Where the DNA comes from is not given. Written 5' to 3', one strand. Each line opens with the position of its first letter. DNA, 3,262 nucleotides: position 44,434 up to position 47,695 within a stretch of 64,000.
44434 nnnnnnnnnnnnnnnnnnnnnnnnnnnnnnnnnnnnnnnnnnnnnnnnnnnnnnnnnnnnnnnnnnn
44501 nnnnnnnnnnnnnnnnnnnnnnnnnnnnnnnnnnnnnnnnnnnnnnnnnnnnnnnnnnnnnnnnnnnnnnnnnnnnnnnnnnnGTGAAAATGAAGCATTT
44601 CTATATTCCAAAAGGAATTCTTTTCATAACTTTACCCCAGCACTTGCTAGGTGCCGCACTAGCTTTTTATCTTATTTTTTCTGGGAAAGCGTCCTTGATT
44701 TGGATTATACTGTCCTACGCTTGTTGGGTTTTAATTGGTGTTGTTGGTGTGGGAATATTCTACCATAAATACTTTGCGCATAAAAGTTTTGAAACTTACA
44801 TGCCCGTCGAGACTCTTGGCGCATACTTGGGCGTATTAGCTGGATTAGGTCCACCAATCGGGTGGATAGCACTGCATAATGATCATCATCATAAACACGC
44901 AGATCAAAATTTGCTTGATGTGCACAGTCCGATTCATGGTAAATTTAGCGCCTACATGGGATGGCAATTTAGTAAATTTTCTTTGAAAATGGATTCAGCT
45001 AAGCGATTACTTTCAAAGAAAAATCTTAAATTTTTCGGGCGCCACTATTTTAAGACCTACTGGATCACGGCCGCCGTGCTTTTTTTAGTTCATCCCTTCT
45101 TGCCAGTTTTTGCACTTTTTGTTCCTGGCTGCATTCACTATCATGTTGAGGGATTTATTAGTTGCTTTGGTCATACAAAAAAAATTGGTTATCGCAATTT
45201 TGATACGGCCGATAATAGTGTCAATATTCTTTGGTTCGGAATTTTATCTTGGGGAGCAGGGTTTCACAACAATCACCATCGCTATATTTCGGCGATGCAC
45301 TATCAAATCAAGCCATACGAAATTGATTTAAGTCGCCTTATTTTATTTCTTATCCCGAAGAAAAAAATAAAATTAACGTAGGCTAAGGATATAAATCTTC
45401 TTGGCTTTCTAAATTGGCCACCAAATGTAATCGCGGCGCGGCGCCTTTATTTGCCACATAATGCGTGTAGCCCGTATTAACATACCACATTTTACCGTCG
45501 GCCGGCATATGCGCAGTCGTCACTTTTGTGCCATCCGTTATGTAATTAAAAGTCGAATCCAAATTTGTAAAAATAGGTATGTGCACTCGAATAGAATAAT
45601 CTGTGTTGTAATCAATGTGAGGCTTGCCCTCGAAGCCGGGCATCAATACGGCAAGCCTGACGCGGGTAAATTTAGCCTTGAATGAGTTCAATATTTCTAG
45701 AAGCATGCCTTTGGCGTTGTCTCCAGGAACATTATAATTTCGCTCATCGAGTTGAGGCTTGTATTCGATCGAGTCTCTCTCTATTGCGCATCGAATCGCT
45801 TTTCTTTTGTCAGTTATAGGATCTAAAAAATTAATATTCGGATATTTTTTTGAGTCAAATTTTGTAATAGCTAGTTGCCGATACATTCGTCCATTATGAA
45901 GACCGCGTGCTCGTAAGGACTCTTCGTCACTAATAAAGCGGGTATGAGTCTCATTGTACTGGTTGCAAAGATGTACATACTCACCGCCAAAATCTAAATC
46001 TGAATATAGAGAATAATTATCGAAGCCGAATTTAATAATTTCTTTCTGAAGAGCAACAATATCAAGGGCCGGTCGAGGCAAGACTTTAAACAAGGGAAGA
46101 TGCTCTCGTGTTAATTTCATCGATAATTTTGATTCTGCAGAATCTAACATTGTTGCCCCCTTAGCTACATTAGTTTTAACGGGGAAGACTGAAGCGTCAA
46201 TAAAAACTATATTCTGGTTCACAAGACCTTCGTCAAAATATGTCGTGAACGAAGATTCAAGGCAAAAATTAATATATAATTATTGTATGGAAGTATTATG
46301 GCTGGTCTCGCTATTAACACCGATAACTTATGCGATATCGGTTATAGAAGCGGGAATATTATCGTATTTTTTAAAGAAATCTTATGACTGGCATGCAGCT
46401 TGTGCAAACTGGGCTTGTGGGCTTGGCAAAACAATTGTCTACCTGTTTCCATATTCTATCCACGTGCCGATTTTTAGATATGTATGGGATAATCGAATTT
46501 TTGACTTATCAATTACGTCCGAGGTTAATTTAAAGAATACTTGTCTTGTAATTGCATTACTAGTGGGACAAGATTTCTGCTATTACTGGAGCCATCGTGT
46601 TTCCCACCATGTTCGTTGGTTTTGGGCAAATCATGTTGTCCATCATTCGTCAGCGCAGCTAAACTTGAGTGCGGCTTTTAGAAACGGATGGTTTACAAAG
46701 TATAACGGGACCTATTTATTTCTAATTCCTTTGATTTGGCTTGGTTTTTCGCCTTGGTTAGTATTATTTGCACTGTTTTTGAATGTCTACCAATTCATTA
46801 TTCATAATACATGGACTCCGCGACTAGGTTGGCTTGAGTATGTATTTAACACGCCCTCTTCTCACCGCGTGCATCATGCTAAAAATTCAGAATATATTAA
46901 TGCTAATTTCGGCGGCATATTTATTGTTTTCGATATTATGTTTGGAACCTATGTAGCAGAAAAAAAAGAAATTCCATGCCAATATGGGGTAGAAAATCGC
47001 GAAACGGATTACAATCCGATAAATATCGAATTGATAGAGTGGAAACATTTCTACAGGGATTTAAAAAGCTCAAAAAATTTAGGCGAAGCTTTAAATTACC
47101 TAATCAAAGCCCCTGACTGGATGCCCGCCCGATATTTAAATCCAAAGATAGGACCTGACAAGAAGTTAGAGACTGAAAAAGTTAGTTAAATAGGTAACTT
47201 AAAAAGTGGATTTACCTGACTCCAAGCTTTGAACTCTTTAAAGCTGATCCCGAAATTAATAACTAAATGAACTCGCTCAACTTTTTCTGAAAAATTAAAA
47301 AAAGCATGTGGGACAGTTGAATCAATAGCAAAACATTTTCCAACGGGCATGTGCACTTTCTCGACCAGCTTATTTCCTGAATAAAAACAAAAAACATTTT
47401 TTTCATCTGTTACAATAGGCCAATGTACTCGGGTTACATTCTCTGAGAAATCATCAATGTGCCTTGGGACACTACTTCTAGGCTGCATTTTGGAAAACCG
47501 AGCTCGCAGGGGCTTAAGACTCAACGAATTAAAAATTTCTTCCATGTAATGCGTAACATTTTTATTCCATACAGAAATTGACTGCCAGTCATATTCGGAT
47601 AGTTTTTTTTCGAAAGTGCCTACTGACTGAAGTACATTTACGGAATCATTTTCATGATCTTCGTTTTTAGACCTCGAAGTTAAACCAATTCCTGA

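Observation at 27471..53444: Candidate new system: a 26-kb scaffold-less tailoring island of oxygenases, PP-loop ATPases, GNATs and desaturases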

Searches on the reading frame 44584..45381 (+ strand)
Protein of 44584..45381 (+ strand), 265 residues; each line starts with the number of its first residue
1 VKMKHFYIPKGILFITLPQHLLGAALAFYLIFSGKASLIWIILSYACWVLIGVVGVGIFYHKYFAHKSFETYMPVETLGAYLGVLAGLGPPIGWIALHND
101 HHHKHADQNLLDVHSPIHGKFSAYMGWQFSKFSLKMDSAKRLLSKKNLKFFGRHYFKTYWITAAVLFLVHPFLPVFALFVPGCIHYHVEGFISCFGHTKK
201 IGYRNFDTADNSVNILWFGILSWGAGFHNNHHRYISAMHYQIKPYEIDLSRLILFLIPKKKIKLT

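Call 6: search_protein_families(library=pfam, max_evalue=0.01, proteins=[window:44584-45381:+])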
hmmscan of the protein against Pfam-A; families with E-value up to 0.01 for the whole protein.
window:44584-45381:+ (265 aa): 2 families
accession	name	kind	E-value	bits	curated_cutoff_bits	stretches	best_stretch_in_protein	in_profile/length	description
PF00487.30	FA_desaturase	-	7.7e-10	39.4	29.7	1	45-242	6-231/253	Fatty acid desaturase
PF18576.7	HTH_52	-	0.0081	16.8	26.6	0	239-263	22-46/64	Helix-turn-helix domain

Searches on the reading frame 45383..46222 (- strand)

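Call 6: search_protein_families(library=pfam, max_evalue=0.01, proteins=[window:45383-46222:-])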
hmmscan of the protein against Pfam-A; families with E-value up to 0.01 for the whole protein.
window:45383-46222:- (279 aa): 1 family
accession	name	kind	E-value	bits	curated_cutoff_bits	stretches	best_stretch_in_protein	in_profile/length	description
PF05118.21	Asp_Arg_Hydrox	-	9.2e-09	35.8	22.6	1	176-271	61-154/157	Aspartyl/Asparaginyl beta-hydroxylase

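Call 11: search_protein_families(library=phrogs, max_evalue=0.001, proteins=[window:45383-46222:-])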
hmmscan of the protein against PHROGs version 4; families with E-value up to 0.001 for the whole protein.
window:45383-46222:- (279 aa): 0 families

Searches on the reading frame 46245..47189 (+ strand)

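Call 6: search_protein_families(library=pfam, max_evalue=0.01, proteins=[window:46245-47189:+])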
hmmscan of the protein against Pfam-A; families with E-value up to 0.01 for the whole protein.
window:46245-47189:+ (314 aa): 1 family
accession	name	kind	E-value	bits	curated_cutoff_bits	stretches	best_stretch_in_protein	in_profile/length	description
PF04116.19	FA_hydroxylase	-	4.9e-28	98.6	31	1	103-235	2-132/132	Fatty acid hydroxylase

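Call 12: search_protein_families(library=ncbifam, max_evalue=0.01, proteins=[window:46245-47189:+])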
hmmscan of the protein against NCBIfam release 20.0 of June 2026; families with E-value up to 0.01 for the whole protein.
window:46245-47189:+ (314 aa): 1 family
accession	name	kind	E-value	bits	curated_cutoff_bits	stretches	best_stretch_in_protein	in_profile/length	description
NF052566.1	OrLpdHdlsOlsERhiz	equivalog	2.7e-18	66.3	475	1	102-252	120-270/293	ornithine lipid hydroxylase OlsE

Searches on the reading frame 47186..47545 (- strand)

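Call 6: search_protein_families(library=pfam, max_evalue=0.01, proteins=[window:47186-47545:-])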
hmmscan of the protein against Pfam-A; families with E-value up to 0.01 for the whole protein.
window:47186-47545:- (119 aa): 1 family
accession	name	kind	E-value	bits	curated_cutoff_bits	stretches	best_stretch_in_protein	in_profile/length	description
PF05118.21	Asp_Arg_Hydrox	-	2e-10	41.2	22.6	1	9-98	72-154/157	Aspartyl/Asparaginyl beta-hydroxylase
